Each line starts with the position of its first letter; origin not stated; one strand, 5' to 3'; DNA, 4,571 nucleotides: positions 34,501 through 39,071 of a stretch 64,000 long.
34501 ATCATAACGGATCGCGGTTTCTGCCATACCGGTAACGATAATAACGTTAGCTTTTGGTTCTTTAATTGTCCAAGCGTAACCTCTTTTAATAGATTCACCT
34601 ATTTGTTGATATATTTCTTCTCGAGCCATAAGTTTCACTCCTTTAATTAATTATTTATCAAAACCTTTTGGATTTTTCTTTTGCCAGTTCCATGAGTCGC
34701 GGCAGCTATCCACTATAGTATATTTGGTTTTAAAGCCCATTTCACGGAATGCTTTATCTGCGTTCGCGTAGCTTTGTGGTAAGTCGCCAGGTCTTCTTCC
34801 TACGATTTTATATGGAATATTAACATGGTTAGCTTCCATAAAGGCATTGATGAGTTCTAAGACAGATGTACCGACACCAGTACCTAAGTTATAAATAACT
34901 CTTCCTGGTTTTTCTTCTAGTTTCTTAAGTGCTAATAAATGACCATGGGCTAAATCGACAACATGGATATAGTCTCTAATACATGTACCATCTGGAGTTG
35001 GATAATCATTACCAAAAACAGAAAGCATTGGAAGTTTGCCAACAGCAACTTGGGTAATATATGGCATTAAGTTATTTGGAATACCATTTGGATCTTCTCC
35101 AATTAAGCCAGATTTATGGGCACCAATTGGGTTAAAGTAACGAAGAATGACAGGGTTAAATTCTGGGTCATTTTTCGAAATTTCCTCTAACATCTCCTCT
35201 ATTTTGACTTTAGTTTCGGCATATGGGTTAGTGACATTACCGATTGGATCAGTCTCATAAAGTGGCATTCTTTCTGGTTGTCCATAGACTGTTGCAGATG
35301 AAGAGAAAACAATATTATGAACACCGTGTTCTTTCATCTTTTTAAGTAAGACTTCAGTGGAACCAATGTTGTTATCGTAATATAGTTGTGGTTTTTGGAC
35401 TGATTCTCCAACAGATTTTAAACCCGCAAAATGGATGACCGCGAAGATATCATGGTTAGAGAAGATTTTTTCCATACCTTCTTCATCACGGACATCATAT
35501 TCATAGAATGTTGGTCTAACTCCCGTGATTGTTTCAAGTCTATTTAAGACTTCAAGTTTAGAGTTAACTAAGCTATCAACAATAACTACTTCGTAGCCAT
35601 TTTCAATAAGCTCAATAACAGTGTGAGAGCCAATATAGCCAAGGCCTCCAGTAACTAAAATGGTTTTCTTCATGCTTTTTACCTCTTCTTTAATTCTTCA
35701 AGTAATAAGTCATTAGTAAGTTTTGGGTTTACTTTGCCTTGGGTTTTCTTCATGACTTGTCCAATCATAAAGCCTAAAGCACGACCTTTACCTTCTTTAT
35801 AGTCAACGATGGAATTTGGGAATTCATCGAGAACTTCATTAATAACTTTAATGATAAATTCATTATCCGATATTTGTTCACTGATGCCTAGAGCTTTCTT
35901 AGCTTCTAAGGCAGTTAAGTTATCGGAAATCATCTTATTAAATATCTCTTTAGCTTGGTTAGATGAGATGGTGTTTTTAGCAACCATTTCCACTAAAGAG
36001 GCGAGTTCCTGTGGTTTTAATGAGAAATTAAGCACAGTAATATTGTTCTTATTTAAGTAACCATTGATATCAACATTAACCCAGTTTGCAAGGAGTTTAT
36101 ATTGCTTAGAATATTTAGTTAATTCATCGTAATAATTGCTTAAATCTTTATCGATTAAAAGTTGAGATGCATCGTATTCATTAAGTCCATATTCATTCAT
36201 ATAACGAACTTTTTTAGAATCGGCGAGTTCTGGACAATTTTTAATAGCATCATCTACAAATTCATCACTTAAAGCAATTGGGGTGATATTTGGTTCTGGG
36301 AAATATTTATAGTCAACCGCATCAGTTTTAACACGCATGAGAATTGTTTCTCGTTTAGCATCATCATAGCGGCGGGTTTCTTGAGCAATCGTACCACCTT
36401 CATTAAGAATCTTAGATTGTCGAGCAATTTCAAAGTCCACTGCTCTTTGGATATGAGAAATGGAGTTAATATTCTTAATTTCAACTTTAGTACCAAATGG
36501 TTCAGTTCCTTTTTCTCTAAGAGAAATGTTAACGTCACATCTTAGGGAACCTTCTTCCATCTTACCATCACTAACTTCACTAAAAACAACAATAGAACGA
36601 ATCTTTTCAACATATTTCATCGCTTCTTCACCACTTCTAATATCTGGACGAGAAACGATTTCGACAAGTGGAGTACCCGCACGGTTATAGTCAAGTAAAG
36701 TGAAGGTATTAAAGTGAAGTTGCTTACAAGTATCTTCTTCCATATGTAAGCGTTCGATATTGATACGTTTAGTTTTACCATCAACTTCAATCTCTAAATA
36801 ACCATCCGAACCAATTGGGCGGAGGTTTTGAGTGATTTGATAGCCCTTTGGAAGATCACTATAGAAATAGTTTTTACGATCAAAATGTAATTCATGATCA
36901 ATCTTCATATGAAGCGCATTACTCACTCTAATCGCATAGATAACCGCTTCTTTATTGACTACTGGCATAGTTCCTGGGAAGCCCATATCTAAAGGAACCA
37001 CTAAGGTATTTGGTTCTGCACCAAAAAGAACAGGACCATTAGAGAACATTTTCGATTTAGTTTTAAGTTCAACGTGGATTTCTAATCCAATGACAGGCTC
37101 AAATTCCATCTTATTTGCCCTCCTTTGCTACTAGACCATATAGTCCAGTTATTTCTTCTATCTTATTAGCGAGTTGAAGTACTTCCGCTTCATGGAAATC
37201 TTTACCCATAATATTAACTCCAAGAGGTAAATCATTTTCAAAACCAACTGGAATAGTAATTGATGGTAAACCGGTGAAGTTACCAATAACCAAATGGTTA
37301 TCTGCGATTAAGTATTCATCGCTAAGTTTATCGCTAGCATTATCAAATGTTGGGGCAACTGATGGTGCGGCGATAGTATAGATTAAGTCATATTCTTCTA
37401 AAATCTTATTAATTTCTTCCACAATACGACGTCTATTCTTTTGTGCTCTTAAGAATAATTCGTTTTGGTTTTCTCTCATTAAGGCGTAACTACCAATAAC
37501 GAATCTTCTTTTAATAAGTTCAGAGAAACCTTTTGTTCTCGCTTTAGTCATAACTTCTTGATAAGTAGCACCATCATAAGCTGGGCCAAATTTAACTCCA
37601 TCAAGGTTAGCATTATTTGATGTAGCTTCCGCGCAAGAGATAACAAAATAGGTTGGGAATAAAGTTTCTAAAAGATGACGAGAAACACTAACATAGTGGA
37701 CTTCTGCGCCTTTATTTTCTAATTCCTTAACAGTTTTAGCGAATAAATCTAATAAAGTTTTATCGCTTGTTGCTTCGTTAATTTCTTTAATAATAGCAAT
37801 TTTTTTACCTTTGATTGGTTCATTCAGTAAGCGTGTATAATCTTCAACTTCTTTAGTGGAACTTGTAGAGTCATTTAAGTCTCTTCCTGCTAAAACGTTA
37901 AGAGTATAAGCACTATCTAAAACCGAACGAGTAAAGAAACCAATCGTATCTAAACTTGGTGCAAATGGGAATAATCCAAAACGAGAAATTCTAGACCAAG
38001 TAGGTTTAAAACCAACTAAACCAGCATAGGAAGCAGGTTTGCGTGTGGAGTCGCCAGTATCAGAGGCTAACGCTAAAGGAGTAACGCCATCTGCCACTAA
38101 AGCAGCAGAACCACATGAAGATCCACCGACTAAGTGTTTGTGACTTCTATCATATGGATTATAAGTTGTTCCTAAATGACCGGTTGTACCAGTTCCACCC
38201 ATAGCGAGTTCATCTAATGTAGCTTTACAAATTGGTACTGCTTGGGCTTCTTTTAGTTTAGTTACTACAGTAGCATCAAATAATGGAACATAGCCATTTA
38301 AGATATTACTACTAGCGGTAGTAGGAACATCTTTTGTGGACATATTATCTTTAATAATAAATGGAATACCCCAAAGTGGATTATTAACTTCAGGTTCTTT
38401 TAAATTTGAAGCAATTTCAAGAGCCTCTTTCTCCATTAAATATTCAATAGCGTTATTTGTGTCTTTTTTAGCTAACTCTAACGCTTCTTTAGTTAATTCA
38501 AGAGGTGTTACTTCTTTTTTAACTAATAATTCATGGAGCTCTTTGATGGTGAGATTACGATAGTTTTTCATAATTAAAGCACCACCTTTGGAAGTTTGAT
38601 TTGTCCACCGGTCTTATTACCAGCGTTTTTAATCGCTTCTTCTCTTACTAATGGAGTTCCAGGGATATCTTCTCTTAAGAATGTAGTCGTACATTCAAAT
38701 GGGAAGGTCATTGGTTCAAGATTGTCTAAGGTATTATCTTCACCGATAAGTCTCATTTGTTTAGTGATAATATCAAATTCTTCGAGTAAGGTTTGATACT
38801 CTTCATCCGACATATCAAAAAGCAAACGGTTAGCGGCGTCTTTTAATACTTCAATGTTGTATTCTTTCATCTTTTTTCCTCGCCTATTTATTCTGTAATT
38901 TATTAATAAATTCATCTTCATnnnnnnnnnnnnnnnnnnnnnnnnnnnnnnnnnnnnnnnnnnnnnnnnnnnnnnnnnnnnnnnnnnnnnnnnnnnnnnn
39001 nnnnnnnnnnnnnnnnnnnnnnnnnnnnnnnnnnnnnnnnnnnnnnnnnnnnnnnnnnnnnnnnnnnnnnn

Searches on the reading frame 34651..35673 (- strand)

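Call 38: search_protein_families(library=pfam, proteins=[window:34651-35673:-], max_evalue=0.001)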
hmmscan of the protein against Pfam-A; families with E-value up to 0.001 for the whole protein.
window:34651-35673:- (340 aa): 9 families
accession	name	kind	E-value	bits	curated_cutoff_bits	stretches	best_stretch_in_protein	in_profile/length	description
PF01370.27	Epimerase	-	1.2e-52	179.2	20.9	1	5-264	1-240/240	NAD dependent epimerase/dehydratase family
PF16363.11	GDP_Man_Dehyd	-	2e-48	166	27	1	6-325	1-330/332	GDP-mannose 4,6 dehydratase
PF01073.25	3Beta_HSD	-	1.7e-17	63.8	22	1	6-162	1-157/280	3-beta hydroxysteroid dehydrogenase/isomerase family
PF02719.21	Polysacc_synt_2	-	2.4e-12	47.1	20.2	1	5-126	1-128/293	Polysaccharide biosynthesis protein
PF04321.23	RmlD_sub_bind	-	7.4e-10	38.8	27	1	4-167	2-141/287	RmlD substrate binding domain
PF00106.31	adh_short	-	1.8e-08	34.5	26.6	1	3-73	1-70/195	short chain dehydrogenase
PF13460.12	NAD_binding_10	-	4.2e-08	33.7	27.2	1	9-164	1-133/184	NAD(P)H-binding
PF08659.16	KR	-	1e-06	29.2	22.6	1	4-133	2-144/180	KR domain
PF05368.20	NmrA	-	8e-06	26.1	27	1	1-167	1-139/298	NmrA-like family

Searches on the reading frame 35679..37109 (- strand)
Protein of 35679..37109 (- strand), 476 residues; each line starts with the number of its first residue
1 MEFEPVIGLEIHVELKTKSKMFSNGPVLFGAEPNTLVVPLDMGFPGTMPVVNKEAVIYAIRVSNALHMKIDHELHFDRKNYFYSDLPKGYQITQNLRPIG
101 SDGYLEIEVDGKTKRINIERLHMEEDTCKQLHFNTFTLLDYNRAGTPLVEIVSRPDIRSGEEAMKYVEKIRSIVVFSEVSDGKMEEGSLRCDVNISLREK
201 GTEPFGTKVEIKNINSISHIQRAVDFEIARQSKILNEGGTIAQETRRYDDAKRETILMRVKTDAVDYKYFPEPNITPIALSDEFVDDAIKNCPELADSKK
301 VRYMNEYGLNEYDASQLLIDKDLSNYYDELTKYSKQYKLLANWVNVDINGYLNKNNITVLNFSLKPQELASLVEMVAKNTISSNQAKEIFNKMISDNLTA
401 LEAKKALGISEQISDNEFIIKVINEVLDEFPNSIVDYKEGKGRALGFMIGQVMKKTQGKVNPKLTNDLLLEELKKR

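Call 38: search_protein_families(library=pfam, proteins=[window:35679-37109:-], max_evalue=0.001)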
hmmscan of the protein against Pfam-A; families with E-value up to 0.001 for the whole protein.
window:35679-37109:- (476 aa): 2 families
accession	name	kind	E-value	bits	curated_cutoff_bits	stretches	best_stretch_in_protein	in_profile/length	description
PF02934.20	GatB_N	-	2e-116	388.5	23.4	1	6-285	2-276/277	GatB/GatE catalytic domain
PF02637.23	GatB_Yqey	-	1.2e-41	142.4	27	1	326-473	2-148/148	GatB domain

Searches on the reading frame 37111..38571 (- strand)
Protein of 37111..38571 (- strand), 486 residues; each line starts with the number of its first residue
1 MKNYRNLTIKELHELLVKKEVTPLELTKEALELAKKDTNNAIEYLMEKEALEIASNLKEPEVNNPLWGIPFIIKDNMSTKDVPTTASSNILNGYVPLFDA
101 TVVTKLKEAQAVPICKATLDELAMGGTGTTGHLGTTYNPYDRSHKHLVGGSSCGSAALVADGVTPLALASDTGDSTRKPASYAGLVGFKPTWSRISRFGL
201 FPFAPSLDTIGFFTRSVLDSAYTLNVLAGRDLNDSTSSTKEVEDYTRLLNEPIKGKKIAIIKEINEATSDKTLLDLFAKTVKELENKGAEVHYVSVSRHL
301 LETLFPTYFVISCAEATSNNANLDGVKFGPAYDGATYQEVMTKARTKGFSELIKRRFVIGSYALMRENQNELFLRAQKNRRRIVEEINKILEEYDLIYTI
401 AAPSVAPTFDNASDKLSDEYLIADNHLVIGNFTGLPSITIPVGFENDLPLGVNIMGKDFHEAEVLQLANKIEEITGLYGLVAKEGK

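Call 38: search_protein_families(library=pfam, proteins=[window:37111-38571:-], max_evalue=0.001)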
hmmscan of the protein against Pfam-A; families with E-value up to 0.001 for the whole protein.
window:37111-38571:- (486 aa): 1 family
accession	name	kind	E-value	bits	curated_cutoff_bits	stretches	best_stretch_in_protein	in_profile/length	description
PF01425.27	Amidase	-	9.1e-112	374.8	27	1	30-465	6-445/445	Amidase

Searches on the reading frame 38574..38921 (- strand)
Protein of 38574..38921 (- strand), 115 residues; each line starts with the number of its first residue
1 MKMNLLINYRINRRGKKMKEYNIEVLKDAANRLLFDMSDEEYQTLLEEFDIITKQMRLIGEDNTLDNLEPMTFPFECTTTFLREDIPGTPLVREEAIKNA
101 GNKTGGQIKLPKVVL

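Call 38: search_protein_families(library=pfam, proteins=[window:38574-38921:-], max_evalue=0.001)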
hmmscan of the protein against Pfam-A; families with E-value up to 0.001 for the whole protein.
window:38574-38921:- (115 aa): 1 family
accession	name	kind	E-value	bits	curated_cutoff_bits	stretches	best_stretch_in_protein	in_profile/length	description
PF02686.20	GatC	-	2.9e-08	34.2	23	1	38-109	2-65/66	Glu-tRNAGln amidotransferase C subunit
